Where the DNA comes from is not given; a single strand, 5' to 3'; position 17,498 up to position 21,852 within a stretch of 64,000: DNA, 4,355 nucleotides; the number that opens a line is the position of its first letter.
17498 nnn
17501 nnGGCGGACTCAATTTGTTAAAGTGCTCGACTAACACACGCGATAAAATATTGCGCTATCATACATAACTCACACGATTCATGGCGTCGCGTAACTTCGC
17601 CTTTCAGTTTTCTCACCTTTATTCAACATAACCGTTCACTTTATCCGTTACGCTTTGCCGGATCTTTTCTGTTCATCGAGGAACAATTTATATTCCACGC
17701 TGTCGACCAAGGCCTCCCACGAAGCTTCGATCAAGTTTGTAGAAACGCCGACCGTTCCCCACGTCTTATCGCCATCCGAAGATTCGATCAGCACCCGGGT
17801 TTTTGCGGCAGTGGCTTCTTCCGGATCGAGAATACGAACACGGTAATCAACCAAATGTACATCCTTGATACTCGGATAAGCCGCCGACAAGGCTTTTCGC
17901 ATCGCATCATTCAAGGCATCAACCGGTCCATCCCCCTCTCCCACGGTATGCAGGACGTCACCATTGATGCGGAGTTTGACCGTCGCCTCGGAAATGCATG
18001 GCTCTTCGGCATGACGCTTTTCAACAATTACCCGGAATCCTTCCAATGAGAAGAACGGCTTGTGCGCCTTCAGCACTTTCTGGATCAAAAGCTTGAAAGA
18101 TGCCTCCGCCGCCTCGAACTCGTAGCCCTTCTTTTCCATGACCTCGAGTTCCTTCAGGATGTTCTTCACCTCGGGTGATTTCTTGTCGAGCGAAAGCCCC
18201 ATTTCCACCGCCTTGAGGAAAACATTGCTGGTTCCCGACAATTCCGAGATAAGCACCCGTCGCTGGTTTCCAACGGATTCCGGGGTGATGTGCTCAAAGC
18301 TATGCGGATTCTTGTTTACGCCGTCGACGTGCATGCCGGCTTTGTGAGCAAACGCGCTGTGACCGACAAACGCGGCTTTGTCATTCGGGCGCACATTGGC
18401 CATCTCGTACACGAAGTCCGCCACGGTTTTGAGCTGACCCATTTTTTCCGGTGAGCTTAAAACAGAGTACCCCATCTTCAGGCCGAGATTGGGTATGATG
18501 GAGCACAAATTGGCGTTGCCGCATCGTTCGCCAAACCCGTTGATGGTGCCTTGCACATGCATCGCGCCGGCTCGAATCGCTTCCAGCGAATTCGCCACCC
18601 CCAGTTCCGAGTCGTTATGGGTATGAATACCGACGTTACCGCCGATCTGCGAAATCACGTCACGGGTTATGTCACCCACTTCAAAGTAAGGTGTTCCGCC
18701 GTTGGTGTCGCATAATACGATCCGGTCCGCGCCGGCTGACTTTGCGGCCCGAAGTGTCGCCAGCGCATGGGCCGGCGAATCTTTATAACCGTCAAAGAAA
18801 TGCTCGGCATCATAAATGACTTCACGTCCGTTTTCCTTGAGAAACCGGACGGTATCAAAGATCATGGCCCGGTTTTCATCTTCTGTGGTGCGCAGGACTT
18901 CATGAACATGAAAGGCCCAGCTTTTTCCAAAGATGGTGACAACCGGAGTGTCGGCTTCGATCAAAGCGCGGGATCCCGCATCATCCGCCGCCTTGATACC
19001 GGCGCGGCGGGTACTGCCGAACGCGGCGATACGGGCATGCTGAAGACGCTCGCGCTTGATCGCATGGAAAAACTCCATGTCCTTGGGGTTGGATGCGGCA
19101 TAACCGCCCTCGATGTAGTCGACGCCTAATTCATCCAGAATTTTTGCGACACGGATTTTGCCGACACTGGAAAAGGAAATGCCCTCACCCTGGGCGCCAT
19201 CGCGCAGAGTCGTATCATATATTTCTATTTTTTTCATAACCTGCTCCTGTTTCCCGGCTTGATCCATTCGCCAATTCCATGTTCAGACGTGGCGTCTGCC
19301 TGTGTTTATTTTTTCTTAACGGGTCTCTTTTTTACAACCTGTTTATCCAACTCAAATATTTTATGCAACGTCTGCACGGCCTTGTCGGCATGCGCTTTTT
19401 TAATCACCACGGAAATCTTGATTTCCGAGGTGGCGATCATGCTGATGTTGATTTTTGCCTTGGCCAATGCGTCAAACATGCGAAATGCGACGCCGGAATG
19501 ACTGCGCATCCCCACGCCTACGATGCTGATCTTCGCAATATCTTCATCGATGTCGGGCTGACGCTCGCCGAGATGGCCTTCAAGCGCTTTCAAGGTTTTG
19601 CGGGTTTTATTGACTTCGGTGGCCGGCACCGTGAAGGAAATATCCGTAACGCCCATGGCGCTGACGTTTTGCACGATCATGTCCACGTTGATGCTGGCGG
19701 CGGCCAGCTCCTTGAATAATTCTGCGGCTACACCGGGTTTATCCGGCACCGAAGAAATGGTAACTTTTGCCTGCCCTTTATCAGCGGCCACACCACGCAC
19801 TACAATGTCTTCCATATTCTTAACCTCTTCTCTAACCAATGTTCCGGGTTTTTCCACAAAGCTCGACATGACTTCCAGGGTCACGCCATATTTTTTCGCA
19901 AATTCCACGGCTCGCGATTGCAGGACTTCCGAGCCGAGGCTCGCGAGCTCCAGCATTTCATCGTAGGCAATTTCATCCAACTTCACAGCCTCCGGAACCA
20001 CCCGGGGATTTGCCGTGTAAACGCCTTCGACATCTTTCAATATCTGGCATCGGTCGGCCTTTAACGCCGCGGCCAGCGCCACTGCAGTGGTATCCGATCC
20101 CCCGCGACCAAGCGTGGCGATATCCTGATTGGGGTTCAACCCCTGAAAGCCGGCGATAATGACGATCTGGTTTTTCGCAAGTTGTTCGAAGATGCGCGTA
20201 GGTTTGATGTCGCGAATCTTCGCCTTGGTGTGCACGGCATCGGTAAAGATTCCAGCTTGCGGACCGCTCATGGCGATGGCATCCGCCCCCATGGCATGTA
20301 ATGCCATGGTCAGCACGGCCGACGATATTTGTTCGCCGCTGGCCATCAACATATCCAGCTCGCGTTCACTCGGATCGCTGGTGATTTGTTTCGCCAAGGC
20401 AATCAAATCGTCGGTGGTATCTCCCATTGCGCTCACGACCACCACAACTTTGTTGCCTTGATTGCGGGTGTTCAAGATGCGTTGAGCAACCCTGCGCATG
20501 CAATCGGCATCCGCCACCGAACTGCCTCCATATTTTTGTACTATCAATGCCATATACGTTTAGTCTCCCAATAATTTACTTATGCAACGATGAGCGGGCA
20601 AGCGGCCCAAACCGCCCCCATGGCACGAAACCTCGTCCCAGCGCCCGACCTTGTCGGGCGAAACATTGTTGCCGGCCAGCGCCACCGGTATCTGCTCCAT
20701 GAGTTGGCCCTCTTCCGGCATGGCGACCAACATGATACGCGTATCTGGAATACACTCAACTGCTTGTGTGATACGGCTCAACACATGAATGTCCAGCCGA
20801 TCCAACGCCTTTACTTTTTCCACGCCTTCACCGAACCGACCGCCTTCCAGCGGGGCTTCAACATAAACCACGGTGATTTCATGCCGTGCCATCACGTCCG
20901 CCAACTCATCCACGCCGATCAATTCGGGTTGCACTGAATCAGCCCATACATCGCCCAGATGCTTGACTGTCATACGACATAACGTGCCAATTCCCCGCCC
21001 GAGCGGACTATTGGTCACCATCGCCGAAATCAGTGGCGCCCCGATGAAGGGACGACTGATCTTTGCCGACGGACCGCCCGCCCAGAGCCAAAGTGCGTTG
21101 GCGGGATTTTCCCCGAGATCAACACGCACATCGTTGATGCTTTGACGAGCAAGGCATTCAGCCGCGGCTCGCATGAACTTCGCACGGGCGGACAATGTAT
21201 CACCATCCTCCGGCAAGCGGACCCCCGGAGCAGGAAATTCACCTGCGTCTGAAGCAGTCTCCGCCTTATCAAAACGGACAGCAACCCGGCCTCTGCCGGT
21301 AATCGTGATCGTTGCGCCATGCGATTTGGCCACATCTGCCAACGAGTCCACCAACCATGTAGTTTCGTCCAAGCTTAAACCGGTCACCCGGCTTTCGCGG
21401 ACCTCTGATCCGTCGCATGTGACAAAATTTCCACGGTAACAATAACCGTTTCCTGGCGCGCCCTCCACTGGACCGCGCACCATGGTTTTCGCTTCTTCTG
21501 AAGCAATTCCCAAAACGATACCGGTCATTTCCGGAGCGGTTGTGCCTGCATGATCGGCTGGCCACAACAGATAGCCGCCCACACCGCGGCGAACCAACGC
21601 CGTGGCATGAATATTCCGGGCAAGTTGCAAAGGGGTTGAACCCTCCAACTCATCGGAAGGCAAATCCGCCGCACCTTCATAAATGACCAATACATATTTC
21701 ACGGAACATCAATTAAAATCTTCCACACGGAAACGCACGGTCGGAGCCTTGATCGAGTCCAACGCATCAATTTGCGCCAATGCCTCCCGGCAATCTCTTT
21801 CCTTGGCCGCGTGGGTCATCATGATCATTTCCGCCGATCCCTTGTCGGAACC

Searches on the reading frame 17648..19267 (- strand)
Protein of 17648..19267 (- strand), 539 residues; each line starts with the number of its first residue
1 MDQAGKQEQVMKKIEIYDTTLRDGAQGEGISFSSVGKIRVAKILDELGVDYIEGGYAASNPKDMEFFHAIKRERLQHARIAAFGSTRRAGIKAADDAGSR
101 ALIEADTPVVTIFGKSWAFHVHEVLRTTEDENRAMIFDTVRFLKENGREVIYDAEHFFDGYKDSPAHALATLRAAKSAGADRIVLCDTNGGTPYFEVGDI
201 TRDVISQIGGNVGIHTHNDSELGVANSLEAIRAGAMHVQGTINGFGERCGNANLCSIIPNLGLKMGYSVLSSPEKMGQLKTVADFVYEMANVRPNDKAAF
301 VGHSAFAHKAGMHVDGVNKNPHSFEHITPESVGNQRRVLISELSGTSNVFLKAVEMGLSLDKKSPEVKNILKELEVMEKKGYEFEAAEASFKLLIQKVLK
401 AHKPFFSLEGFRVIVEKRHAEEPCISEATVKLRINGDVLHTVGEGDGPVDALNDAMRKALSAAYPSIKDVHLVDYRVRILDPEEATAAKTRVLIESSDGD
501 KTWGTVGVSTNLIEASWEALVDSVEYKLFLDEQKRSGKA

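Call 3: search_protein_families(library=pfam, proteins=[window:17648-19267:-])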
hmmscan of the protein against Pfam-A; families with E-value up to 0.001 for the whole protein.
window:17648-19267:- (539 aa): 3 families
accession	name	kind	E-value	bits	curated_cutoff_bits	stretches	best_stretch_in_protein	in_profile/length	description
PF00682.25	HMGL-like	-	3e-46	158.4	29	1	13-282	1-256/260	HMGL-like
PF08502.15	LeuA_dimer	-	2.9e-27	95.6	24.9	1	386-527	2-130/131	LeuA allosteric (dimerisation) domain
PF22617.1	HCS_D2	-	5.2e-16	59.2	27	1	301-375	2-75/82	Homocitrate synthase post-HMGL domain-like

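Call 14: search_protein_families(library=ncbifam, proteins=[window:17648-19267:-])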
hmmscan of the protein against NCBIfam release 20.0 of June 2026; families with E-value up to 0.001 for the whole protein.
window:17648-19267:- (539 aa): 19 families
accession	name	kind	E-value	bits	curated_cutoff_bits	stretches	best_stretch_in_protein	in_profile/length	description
TIGR00977.1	citramal_synth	equivalog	3.1e-219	728.6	450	1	13-534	1-523/526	citramalate synthase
NF002085.0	PRK00915.1-2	subfamily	3.7e-79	266.8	517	1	3-527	3-499/504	2-isopropylmalate synthase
NF002086.0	PRK00915.1-3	equivalog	8.2e-75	252.2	532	1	11-532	4-506/516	2-isopropylmalate synthase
TIGR00973.1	leuA_bact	equivalog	1.8e-72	244.4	598.7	1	13-524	1-493/494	2-isopropylmalate synthase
NF002088.0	PRK00915.1-5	equivalog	1.5e-70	238.2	697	1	11-526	1-497/514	2-isopropylmalate synthase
TIGR02090.1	LEU1_arch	subfamily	1.7e-70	238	484.75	1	14-384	1-354/363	isopropylmalate/citramalate/homocitrate synthases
NF002084.0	PRK00915.1-1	equivalog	3.1e-64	217.4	748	1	12-524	3-496/523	2-isopropylmalate synthase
NF002087.0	PRK00915.1-4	equivalog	1.4e-63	215.2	729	1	12-535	5-509/516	2-isopropylmalate synthase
NF041069.1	IPMS_Sufob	equivalog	1.3e-61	208.9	600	1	14-399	1-369/371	isopropylmalate synthase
TIGR02660.1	nifV_homocitr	equivalog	1.3e-57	195.8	462.9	1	14-374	2-345/365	homocitrate synthase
TIGR02146.1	LysS_fung_arch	equivalog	5.1e-57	193.7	413.55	1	16-373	1-341/344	homocitrate synthase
NF042433.1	CitmalDyn_Leptosp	equivalog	1.3e-43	149.4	950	1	10-494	4-472/514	(R)-citramalate synthase CimA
NF042434.1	IPMS_Lepto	equivalog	1.8e-39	135.8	500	1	12-370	4-362/374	2-isopropylmalate synthase LeuA2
NF002991.1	PRK03739.1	subfamily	2.5e-23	82.6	455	1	212-524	237-548/550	2-isopropylmalate synthase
NF006049.0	PRK08195.1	subfamily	7.8e-20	71.2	229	1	164-259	146-243/344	4-hyroxy-2-oxovalerate/4-hydroxy-2-oxopentanoic acid aldolase,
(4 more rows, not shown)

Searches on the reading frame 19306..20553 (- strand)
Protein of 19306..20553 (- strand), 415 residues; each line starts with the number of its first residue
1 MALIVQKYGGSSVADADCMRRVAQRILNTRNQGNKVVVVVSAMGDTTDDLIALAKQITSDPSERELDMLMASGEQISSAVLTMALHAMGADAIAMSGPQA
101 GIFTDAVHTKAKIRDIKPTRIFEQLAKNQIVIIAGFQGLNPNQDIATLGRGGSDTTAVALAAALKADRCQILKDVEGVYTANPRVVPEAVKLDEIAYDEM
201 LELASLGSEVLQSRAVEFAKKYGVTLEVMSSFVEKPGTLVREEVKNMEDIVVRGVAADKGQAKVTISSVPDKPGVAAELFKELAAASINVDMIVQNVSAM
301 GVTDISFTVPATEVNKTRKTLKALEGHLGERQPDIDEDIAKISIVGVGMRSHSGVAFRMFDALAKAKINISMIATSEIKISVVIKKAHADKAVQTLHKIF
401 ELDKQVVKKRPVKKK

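Call 3: search_protein_families(library=pfam, proteins=[window:19306-20553:-])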
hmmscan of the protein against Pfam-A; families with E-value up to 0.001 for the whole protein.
window:19306-20553:- (415 aa): 4 families
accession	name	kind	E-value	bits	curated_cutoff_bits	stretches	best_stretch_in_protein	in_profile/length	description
PF00696.33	AA_kinase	-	1.8e-53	182.1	24.9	1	3-228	2-232/234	Amino acid kinase family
PF22468.2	ACT_9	-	2.4e-36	123.7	27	2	342-400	1-61/61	ACT domain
PF13840.12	ACT_7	-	9.5e-22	77.1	27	1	335-398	2-65/65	ACT domain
PF01842.31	ACT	-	9.4e-17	60.9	27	2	266-325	3-62/66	ACT domain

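Call 14: search_protein_families(library=ncbifam, proteins=[window:19306-20553:-])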
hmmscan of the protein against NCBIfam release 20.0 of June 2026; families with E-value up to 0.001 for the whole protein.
window:19306-20553:- (415 aa): 30 families (the best 25 are shown)
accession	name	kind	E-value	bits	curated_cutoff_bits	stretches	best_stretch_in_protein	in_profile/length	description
NF005155.0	PRK06635.1-4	equivalog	1.2e-174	581.1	346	1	1-405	1-406/407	aspartate kinase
NF005656.0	PRK07431.1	equivalog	3.1e-164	547.8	657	1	1-412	1-421/587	aspartate kinase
NF005153.0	PRK06635.1-1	equivalog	1.1e-162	541.9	585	1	1-405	1-410/421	aspartate kinase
NF005154.0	PRK06635.1-2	equivalog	7.9e-160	532.6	376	1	2-404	3-406/407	aspartate kinase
NF005156.0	PRK06635.1-5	equivalog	4e-148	493.5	594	1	1-407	1-407/411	aspartate kinase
TIGR00657.1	asp_kinases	subfamily_domain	1.9e-131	439.2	208.7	1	1-401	1-441/442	aspartate kinase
TIGR00656.1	asp_kin_monofn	equivalog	3.2e-130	434.8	402.25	1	1-402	1-406/407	aspartate kinase, monofunctional class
NF005161.0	PRK06635.2-5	equivalog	6.1e-117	390.9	586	1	4-402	6-402/402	aspartate kinase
NF006068.0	PRK08210.1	equivalog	4.3e-104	348.9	474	1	1-404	1-404/405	aspartate kinase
NF006459.0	PRK08841.1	equivalog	7.5e-99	331.4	535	1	1-407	3-385/395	aspartate kinase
NF004938.0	PRK06291.1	equivalog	1.7e-92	310.6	528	2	63-405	119-466/468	aspartate kinase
NF005157.0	PRK06635.2-1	equivalog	4.4e-91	305.7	832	1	5-401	6-400/401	aspartate kinase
NF005158.0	PRK06635.2-2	equivalog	2.7e-80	270.2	717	1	1-401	1-399/401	aspartate kinase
NF006959.0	PRK09436.1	equivalog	1.3e-74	251.7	726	2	63-407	116-466/819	bifunctional aspartate kinase/homoserine dehydrogenase I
NF006570.0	PRK09084.1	equivalog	2.4e-64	218.1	455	2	60-399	106-447/452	lysine-sensitive aspartokinase 3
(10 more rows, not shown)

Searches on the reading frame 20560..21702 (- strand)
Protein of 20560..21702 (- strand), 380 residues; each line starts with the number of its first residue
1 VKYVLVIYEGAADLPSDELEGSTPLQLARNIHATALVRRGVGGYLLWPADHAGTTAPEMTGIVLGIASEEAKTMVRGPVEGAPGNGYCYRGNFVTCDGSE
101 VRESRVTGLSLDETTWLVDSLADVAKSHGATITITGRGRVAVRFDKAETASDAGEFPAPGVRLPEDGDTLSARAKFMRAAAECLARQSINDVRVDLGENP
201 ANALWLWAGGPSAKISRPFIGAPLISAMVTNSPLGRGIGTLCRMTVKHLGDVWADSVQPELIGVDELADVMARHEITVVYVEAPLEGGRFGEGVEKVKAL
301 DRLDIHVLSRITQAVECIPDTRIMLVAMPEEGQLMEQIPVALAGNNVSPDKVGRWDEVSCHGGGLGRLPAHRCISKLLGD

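Call 3: search_protein_families(library=pfam, proteins=[window:20560-21702:-])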
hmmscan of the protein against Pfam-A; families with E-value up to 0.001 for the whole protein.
window:20560-21702:- (380 aa): 0 families

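Call 14: search_protein_families(library=ncbifam, proteins=[window:20560-21702:-])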
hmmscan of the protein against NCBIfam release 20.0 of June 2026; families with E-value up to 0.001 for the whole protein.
window:20560-21702:- (380 aa): 6 families
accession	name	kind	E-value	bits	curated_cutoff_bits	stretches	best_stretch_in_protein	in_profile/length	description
TIGR00306.2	apgM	subfamily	1.3e-33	116.6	320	1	2-377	1-402/403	2,3-bisphosphoglycerate-independent phosphoglycerate mutase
NF003242.0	PRK04200.1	equivalog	1.4e-29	103.2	426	1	1-378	1-393/395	cofactor-independent phosphoglycerate mutase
TIGR02535.1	hyp_Hser_kinase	hypoth_equivalog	1.4e-27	96.5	446.3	1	1-378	1-396/397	proposed homoserine kinase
NF038358.1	phophono_PhpG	equivalog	1.5e-21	76.7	545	2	175-376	210-414/417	CMP-5'-phosphonoformate--3-phosphoglycerate phosphonoformyl transferase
NF003104.0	PRK04024.1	equivalog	3.7e-21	75.4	489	1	1-374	3-397/412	2,3-bisphosphoglycerate-independent phosphoglycerate mutase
NF003160.0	PRK04135.1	equivalog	7.3e-10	38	468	1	88-378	107-392/403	2,3-bisphosphoglycerate-independent phosphoglycerate mutase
